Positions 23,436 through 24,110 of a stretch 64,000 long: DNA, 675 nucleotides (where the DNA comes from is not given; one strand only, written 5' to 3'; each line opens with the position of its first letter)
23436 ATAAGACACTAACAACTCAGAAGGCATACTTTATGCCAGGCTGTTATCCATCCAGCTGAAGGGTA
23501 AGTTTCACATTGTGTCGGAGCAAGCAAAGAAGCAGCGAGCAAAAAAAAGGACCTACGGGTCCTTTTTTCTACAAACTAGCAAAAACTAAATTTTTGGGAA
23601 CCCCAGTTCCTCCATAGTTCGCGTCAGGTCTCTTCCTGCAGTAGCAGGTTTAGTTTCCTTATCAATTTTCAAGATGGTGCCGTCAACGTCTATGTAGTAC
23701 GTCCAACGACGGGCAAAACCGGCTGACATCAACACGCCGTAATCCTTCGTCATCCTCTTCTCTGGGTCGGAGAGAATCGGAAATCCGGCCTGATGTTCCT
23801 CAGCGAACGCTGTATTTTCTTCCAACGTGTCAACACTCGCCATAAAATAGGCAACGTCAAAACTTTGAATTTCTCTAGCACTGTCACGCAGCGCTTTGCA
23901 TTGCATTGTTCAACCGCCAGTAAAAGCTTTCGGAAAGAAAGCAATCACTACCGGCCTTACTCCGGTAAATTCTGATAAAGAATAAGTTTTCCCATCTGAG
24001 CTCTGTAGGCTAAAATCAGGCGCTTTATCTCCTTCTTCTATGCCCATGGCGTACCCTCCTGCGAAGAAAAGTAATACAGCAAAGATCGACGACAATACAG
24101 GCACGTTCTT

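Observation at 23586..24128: Peroxiredoxin gene with an in-frame TGA exactly at the peroxidatic cysteine: predicted selenocysteine peroxiredoxin that the ORF track splits in two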

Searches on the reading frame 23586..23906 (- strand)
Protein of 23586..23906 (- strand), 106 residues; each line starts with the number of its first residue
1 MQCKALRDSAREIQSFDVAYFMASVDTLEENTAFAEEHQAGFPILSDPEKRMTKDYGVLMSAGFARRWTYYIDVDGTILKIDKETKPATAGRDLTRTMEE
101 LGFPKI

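Call 14: find_encoding_contigs(protein=window:23586-23906:-, flank=10000, max_places=6)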
Protein window:23586-23906:- (106 aa): 22 contigs read that carry it; 6 places shown.
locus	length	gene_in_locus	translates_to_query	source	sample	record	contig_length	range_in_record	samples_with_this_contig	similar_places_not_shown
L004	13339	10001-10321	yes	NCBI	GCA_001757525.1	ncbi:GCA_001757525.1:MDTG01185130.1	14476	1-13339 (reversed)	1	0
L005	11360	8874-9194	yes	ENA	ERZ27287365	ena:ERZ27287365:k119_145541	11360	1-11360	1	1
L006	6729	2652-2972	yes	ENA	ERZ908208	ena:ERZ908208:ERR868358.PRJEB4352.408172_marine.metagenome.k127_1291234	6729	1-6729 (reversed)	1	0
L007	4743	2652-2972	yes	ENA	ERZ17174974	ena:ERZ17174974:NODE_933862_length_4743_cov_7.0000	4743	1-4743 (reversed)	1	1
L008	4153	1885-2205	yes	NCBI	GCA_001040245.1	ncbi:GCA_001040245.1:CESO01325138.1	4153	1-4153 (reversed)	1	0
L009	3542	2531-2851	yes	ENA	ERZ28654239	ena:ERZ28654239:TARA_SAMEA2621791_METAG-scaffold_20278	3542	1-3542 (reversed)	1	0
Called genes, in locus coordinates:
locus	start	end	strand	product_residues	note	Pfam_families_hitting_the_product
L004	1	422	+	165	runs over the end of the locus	PF19780:DUF6265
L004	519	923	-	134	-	PF00903:Glyoxalase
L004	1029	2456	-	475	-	PF00171:Aldedh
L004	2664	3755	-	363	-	PF00595:PDZ (weak), PF13180:PDZ_2 (weak), PF17820:PDZ_6 (faint), PF03572:Peptidase_S41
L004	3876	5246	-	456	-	PF04389:Peptidase_M28, PF01546:Peptidase_M20 (weak)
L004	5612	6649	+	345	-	PF01547:SBP_bac_1, PF13531:SBP_bac_11, PF13416:SBP_bac_8, PF13343:SBP_bac_6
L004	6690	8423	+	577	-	PF00528:BPD_transp_1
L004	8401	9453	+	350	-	PF00005:ABC_tran, PF13304:AAA_21 (weak), PF08402:TOBE_2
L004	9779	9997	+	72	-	PF00578:AhpC-TSA, PF08534:Redoxin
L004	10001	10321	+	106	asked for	PF00578:AhpC-TSA, PF08534:Redoxin (weak)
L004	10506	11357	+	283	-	PF11219:DUF3014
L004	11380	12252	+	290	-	PF00581:Rhodanese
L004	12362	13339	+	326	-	?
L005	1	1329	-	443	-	?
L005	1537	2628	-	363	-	PF00595:PDZ (weak), PF13180:PDZ_2 (weak), PF17820:PDZ_6 (faint), PF03572:Peptidase_S41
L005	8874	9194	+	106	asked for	PF00578:AhpC-TSA, PF08534:Redoxin (weak)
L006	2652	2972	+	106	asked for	PF00578:AhpC-TSA, PF08534:Redoxin (weak)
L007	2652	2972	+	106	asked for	PF00578:AhpC-TSA, PF08534:Redoxin (weak)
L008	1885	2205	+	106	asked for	PF00578:AhpC-TSA, PF08534:Redoxin (weak)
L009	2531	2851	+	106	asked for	PF00578:AhpC-TSA, PF08534:Redoxin (weak)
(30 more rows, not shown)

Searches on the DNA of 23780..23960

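Call 44: search_rna_families(source=window, start=23780, end=23960, threshold=evalue, max_evalue=10, show_alignments=2)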
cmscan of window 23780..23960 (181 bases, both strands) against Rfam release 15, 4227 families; matches with E-value up to 10: 1.
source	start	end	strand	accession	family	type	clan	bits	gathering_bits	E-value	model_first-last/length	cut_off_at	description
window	23798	23812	-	RF01136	sR28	Gene; snRNA; snoRNA; CD-box;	-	7.7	39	9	41-55/55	no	Small nucleolar RNA sR28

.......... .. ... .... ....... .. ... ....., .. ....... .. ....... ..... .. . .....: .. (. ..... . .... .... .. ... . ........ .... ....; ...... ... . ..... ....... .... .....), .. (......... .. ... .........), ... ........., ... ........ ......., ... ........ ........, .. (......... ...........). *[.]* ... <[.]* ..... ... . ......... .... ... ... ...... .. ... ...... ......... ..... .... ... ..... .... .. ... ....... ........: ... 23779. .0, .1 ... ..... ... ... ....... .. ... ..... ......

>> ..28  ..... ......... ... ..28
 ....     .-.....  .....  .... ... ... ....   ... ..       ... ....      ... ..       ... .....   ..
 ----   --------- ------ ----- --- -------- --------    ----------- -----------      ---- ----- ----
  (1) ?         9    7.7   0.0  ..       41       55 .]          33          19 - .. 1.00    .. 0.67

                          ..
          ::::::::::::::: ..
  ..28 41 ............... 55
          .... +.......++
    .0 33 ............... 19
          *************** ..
